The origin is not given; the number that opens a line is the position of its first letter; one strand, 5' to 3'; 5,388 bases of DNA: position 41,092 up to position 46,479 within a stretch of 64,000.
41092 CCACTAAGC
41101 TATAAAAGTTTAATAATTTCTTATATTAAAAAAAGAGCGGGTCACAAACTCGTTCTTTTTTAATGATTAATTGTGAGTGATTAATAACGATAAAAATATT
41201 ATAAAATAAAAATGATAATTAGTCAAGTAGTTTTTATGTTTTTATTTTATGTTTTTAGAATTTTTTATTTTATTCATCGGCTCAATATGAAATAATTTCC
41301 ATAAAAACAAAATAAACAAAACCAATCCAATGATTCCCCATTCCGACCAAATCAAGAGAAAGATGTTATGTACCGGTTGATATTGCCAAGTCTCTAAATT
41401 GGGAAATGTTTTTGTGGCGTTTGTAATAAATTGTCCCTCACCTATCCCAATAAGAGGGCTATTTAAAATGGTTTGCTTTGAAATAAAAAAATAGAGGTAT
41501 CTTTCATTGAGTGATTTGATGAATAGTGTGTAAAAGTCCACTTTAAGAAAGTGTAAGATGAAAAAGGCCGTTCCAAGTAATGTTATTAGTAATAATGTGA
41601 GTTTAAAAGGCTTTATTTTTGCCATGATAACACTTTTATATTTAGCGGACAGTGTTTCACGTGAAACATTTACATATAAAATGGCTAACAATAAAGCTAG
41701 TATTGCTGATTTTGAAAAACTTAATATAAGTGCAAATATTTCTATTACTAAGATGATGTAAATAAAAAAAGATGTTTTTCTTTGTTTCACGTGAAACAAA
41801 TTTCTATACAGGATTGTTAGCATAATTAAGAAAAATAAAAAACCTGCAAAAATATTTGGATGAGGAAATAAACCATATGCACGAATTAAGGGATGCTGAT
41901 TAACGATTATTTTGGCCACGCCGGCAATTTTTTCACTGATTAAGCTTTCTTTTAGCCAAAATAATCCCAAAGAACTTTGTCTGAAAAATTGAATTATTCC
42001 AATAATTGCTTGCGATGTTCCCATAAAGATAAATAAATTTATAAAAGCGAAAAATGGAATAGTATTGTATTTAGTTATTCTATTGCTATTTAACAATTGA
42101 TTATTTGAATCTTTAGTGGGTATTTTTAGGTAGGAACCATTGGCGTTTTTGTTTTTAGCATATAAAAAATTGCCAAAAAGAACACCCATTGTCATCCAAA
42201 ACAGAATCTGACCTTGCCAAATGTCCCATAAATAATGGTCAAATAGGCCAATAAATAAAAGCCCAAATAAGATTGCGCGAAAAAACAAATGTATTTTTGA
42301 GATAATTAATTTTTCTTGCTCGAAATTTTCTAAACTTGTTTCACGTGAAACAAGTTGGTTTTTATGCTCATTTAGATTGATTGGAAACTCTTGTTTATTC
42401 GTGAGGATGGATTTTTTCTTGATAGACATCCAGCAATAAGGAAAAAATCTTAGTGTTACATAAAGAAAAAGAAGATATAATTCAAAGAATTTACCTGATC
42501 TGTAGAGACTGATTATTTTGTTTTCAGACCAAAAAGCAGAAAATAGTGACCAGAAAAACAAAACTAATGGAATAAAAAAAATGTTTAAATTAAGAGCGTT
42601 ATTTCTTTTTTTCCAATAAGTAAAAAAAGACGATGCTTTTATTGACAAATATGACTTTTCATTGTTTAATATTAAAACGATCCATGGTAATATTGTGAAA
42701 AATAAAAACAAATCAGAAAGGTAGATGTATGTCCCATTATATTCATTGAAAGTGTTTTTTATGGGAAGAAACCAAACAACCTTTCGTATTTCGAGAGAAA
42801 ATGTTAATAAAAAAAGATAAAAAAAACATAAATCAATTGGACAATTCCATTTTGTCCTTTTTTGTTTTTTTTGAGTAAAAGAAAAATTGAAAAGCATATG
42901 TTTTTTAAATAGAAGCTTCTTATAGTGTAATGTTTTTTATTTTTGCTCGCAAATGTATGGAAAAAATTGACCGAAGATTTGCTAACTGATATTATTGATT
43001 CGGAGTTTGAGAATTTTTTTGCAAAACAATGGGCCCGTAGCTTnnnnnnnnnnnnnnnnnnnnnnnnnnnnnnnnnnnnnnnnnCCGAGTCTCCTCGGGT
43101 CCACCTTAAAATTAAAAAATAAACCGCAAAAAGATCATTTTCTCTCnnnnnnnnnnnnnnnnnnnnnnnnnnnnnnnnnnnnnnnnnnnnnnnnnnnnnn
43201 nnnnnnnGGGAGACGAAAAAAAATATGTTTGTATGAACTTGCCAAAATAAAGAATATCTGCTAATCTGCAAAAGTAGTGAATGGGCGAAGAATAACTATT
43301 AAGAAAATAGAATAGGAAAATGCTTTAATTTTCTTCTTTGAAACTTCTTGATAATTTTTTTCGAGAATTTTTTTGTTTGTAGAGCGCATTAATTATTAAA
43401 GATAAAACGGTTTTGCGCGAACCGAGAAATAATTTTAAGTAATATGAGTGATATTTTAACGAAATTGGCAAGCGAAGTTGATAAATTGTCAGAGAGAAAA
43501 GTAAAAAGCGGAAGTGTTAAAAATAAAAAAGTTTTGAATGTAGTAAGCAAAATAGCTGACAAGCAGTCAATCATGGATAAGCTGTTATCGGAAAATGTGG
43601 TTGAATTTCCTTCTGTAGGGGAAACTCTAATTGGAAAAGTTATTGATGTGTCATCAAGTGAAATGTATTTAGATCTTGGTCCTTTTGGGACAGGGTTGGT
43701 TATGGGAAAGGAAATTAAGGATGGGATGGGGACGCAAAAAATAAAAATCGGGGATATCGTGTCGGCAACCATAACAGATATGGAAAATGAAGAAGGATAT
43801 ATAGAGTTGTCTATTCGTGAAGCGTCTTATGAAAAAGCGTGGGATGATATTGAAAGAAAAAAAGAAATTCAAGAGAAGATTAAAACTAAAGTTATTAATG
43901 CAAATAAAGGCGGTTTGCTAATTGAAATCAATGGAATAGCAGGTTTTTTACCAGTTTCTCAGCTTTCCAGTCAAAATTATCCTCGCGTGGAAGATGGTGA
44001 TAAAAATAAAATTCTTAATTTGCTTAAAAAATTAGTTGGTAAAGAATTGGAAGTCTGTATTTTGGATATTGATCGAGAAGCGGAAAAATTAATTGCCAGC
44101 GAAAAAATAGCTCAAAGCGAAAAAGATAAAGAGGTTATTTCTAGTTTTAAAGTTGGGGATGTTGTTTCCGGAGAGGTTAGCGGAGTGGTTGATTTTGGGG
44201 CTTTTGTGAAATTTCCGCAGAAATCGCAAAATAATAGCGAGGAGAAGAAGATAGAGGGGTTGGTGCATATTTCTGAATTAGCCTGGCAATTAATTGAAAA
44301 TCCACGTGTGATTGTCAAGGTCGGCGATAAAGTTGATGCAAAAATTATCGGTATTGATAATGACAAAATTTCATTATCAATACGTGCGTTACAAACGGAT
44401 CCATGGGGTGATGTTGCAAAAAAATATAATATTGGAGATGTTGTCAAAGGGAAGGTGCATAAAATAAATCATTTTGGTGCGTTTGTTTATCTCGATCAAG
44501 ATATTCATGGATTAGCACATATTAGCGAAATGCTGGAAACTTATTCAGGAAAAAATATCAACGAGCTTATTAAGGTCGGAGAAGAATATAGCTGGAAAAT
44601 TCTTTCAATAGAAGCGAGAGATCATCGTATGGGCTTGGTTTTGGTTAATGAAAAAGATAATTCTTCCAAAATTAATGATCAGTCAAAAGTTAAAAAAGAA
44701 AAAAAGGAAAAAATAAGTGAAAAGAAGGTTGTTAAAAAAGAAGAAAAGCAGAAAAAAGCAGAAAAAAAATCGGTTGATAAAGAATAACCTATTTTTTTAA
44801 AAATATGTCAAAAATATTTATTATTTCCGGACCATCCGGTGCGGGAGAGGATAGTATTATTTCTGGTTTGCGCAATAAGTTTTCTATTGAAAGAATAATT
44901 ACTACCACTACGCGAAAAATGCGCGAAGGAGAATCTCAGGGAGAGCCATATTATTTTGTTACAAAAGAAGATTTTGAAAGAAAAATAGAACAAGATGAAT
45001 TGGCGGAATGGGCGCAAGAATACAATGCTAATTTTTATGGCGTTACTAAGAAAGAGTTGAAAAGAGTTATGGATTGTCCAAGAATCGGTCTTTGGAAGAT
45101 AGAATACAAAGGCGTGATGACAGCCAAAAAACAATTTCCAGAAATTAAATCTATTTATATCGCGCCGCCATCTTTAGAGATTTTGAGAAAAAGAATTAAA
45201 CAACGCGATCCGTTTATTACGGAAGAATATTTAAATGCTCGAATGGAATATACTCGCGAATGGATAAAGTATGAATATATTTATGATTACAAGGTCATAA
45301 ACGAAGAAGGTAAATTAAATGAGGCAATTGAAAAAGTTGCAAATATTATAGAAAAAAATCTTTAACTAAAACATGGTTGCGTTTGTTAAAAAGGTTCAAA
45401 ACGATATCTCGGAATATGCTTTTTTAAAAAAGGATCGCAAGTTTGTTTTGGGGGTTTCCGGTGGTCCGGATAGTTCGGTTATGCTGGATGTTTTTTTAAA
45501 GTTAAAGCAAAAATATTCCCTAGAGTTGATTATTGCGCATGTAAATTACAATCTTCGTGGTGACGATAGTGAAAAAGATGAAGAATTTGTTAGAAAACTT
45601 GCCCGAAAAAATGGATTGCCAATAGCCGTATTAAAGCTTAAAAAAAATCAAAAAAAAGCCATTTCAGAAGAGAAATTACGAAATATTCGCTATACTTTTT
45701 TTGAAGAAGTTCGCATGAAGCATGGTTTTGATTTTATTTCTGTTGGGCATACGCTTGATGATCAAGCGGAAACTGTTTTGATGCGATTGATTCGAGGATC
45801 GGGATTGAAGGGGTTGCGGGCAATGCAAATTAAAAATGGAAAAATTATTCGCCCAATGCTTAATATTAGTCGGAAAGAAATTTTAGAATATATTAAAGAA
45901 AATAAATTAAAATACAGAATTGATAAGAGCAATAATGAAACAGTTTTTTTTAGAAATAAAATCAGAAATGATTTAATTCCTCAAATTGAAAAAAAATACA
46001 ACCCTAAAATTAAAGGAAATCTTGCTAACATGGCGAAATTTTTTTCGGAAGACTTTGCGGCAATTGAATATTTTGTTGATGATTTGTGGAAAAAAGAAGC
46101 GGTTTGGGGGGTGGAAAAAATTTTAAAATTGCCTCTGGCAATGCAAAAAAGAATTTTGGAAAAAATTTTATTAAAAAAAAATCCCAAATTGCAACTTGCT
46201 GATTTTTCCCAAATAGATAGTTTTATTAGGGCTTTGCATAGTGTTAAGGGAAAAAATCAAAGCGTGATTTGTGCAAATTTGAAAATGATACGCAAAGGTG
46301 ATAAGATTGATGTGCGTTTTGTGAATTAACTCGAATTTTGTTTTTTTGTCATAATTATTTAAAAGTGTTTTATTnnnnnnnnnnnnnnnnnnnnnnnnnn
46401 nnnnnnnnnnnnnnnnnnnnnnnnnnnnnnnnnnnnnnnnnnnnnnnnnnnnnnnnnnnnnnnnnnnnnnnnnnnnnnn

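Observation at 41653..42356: Three copies of a perfect 16-24 bp palindrome (core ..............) inserted in-frame, in different frames, inside one O-antigen-ligase-like gene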

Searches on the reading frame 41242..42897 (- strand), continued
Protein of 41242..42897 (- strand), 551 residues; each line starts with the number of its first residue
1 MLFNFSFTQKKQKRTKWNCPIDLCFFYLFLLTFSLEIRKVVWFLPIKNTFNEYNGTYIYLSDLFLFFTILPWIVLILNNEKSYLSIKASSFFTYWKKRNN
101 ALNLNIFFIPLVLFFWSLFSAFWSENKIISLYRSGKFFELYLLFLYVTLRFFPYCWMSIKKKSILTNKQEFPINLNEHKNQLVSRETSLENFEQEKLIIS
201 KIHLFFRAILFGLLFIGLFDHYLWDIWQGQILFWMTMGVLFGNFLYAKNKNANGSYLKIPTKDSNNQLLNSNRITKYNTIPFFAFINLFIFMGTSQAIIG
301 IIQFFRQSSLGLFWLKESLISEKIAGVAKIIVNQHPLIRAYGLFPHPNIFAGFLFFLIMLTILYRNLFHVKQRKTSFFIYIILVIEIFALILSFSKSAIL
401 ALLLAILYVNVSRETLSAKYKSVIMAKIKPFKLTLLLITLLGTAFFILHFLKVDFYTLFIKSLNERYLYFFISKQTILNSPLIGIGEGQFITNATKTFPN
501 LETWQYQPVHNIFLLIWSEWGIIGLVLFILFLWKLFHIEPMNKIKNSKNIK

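Call 44: predict_structure(alignment_id=A2)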
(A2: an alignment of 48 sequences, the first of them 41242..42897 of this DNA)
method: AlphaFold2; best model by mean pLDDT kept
length: 551 residues; sequences in the alignment: 48
mean_pLDDT: 77.7   pTM: 0.84
mean pLDDT of the five models: 77.7, 75.2, 73.4, 72.2, 66.5
residues with pLDDT >= 90: 174; 70-90: 219; 50-70: 108; < 50: 50
segments of 3 or more residues with pLDDT < 50: 1-10, 82-88, 254-257, 414-417, 420-422, 424-426, 549-551
pLDDT, mean of each block of 10 residues (from residue 1): 42 62 93 87 79 81 94 80 50 57 74 90 85 91 94 89 71 55 61 86 94 90 84 95 84 52 50 56 89 95 91 65 82 89 90 96 85 77 96 93 91 51 51 80 84 83 80 81 69 74 55 80 91 83 51 36
secondary structure, 60 per line:
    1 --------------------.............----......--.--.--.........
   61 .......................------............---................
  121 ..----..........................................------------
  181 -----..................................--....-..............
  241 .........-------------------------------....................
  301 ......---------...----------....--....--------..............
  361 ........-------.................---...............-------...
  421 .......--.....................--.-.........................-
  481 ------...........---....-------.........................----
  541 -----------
elements in order: H21-33 E38-43 E55-59 H60-83 H90-101 H105-122 H127-168 H186-219 H222-225 H227-249 H281-306 E329-332 E335-338 H347-368 H376-392 H396-410 H418-427 H430-450 H455-479 H487-497 H501-504 H512-536

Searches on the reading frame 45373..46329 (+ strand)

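Call 8: search_protein_families(library=pfam, proteins=[window:45373-46329:+])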
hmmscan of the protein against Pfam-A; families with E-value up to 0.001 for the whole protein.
window:45373-46329:+ (318 aa): 2 families
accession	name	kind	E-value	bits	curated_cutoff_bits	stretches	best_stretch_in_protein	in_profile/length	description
PF01171.26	ATP_bind_3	-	1.1e-54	185.4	27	1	23-199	1-181/182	PP-loop family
PF01507.26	PAPS_reduct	-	2.1e-06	28.3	22.5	1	24-181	2-156/175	Phosphoadenosine phosphosulfate reductase domain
